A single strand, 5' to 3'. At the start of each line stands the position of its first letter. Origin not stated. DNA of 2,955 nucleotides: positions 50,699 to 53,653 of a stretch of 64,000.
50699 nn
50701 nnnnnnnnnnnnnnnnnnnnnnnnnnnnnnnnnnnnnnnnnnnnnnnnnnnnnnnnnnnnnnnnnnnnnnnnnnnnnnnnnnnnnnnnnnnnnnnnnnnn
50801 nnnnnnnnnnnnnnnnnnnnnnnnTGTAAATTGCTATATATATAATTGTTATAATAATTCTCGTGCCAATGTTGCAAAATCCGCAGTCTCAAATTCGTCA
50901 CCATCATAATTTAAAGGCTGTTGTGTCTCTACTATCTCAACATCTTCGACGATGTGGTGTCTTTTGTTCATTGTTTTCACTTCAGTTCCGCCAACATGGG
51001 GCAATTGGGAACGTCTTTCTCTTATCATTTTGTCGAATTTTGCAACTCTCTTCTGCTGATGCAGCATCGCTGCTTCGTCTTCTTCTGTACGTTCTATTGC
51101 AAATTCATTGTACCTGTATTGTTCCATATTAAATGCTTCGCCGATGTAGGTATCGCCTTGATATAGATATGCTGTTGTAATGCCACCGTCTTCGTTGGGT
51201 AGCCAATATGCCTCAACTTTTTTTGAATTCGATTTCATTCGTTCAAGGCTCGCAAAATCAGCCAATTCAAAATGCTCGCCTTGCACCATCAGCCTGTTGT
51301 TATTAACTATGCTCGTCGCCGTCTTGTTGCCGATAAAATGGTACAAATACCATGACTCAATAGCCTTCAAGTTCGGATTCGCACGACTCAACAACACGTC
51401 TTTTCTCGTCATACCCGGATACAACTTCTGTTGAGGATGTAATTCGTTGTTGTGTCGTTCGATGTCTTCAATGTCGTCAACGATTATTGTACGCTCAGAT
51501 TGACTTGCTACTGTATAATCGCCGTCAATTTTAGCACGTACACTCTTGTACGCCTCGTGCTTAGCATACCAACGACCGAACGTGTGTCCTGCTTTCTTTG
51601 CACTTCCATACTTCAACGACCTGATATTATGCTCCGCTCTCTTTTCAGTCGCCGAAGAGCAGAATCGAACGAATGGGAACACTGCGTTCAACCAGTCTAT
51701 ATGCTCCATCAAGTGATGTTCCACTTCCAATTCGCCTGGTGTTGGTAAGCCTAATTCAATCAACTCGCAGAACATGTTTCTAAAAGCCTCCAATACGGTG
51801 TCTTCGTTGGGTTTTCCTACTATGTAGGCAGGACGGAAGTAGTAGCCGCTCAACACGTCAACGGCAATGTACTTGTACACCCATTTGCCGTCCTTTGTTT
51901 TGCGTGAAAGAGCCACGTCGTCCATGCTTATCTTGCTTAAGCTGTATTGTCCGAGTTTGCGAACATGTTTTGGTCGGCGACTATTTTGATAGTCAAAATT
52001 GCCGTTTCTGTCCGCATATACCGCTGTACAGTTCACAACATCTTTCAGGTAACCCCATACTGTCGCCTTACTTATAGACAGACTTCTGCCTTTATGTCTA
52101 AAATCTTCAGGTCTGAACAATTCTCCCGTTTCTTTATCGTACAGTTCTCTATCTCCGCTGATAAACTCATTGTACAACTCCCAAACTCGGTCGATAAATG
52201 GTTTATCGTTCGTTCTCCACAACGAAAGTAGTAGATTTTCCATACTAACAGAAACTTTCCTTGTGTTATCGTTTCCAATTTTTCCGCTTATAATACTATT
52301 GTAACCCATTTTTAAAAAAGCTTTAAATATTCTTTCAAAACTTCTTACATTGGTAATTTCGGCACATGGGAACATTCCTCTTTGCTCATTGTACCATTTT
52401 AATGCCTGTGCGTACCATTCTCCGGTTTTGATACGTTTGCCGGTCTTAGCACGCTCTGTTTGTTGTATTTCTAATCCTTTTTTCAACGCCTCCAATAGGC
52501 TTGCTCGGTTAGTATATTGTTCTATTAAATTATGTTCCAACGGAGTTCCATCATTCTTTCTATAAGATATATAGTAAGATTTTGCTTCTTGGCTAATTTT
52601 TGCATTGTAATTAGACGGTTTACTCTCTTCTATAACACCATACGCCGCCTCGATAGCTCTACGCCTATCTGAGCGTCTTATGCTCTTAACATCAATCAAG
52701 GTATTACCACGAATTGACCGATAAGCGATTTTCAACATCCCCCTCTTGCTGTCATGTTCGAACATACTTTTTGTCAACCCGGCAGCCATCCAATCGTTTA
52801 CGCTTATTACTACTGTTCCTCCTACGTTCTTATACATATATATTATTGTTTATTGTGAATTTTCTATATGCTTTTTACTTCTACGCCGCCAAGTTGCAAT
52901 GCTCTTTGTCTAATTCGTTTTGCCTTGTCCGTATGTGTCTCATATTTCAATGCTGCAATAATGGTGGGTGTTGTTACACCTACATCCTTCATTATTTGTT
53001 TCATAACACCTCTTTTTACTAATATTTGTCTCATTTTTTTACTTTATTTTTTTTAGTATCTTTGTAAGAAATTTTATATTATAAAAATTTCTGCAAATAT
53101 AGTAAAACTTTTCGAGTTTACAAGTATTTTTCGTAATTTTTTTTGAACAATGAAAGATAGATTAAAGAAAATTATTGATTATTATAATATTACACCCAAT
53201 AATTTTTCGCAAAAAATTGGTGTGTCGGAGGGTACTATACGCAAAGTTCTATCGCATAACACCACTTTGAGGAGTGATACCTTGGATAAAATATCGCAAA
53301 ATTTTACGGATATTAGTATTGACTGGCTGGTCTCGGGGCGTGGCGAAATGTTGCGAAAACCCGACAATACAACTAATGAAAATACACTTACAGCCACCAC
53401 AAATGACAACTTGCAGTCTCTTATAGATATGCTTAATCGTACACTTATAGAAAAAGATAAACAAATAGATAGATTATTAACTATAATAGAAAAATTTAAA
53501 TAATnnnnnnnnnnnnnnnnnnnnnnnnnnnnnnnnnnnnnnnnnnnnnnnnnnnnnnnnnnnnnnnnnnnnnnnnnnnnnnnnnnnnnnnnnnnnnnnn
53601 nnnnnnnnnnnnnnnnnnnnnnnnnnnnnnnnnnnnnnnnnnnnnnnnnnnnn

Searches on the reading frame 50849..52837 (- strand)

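Call 22: search_protein_families(library=ncbifam, proteins=[window:50849-52837:-], max_evalue=10)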
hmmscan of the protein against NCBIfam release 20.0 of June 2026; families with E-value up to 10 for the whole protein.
window:50849-52837:- (662 aa): 0 families

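Call 23: search_protein_families(library=pfam, proteins=[window:50849-52837:-], max_evalue=10)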
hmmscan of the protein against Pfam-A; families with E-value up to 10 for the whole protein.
window:50849-52837:- (662 aa): 0 families

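Call 65: search_protein_families(library=phrogs, proteins=[window:50849-52837:-], max_evalue=0.00001)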
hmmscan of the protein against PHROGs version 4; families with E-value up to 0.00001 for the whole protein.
window:50849-52837:- (662 aa): 1 family
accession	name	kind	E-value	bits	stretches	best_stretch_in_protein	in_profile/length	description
phrog_310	-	integration and excision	6e-18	66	1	59-365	64-342/696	transposase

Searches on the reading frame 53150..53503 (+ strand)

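Call 22: search_protein_families(library=ncbifam, proteins=[window:53150-53503:+], max_evalue=10)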
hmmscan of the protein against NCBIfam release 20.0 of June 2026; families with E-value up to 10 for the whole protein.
window:53150-53503:+ (117 aa): 8 families
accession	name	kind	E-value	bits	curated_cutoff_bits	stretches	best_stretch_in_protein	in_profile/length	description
NF041951.1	phage_RstR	subfamily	0.00012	22.3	80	1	2-100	4-101/108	RstR family transcriptional repressor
NF038310.1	lysogeny_AimR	equivalog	0.00052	19.2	70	1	5-51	1-47/365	AimR family lysis-lysogeny pheromone receptor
NF041575.1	antitoxPezA_Strep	equivalog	0.022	14.7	290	1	4-69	5-68/158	type II toxin-antitoxin system antitoxin PezA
NF003257.0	PRK04217.1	equivalog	0.023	14.8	115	1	7-35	52-80/110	hypothetical protein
TIGR02607.1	antidote_HigA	equivalog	0.047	13.5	47.7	1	7-53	14-60/81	HigA family addiction module antitoxin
NF008853.0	PRK11891.1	equivalog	0.048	12.3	560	1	5-102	9-104/430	aspartate carbamoyltransferase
NF000867.0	PRK00078.1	equivalog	0.08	12.6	249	1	3-79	14-92/192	Maf-like protein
NF049845.1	Xre_ParS_antitoxin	subfamily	0.092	12.8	90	1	4-49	6-51/112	type II RES/Xre toxin-antitoxin system antitoxin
